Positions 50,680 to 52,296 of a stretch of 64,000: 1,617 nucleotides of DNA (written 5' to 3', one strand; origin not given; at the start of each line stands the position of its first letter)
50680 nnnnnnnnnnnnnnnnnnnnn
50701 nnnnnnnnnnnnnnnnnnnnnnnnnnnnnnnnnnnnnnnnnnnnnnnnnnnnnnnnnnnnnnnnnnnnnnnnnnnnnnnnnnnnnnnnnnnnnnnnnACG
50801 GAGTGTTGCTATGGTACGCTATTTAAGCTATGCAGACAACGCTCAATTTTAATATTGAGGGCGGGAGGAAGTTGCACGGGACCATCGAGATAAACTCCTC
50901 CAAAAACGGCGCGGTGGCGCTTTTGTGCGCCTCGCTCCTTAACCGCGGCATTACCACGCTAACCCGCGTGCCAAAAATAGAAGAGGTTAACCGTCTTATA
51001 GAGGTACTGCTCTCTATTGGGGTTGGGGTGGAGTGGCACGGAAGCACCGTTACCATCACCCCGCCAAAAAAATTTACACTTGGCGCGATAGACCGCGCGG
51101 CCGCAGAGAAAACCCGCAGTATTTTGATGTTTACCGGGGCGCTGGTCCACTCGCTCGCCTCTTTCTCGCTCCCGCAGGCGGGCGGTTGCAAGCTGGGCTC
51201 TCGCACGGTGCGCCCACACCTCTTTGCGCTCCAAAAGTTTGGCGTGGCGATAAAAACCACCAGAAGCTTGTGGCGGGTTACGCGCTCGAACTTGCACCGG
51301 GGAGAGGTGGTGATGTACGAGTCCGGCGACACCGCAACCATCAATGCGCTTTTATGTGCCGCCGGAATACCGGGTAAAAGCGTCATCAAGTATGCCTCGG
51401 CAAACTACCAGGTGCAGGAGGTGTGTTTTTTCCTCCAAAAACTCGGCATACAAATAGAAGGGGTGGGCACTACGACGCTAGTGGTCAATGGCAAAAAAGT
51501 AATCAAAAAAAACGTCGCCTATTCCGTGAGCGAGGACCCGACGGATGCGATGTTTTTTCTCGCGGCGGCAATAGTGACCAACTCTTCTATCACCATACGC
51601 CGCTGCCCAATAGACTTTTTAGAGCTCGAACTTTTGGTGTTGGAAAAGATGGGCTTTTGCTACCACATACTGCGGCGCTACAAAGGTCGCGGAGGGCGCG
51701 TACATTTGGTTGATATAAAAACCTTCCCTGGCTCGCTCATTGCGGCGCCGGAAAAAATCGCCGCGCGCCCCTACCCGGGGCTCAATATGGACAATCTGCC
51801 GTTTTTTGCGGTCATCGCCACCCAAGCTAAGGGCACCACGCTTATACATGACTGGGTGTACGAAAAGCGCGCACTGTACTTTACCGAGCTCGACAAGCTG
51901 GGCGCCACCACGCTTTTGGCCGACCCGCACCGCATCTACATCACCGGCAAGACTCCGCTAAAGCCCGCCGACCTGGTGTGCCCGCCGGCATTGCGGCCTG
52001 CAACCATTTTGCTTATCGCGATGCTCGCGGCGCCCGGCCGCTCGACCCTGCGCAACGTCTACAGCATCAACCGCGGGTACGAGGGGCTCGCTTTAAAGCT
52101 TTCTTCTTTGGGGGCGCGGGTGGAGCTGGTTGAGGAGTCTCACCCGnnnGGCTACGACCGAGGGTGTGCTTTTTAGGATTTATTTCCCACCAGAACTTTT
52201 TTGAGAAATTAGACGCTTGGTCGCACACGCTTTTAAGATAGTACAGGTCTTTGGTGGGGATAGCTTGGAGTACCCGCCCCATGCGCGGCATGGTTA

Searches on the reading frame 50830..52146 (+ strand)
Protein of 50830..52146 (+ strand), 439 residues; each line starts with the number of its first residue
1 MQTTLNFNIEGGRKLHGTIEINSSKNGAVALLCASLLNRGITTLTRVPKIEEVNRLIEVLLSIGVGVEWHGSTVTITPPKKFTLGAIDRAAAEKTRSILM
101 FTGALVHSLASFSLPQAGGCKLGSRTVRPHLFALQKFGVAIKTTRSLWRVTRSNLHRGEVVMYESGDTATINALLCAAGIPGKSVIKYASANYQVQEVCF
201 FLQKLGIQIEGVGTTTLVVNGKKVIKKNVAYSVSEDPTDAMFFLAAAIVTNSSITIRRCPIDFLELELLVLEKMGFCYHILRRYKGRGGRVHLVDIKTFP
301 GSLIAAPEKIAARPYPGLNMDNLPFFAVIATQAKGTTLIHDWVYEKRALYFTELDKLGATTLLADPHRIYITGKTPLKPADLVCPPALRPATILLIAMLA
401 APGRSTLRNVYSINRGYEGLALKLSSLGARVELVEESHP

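Call 11: search_protein_families(library=pfam, proteins=[window:50830-52146:+], max_evalue=0.01)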
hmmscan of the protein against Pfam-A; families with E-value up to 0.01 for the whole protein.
window:50830-52146:+ (439 aa): 1 family
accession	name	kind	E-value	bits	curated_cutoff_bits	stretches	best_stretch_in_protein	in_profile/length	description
PF00275.25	EPSP_synthase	-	1.4e-40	139.7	22.8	1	10-421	2-414/417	EPSP synthase (3-phosphoshikimate 1-carboxyvinyltransferase)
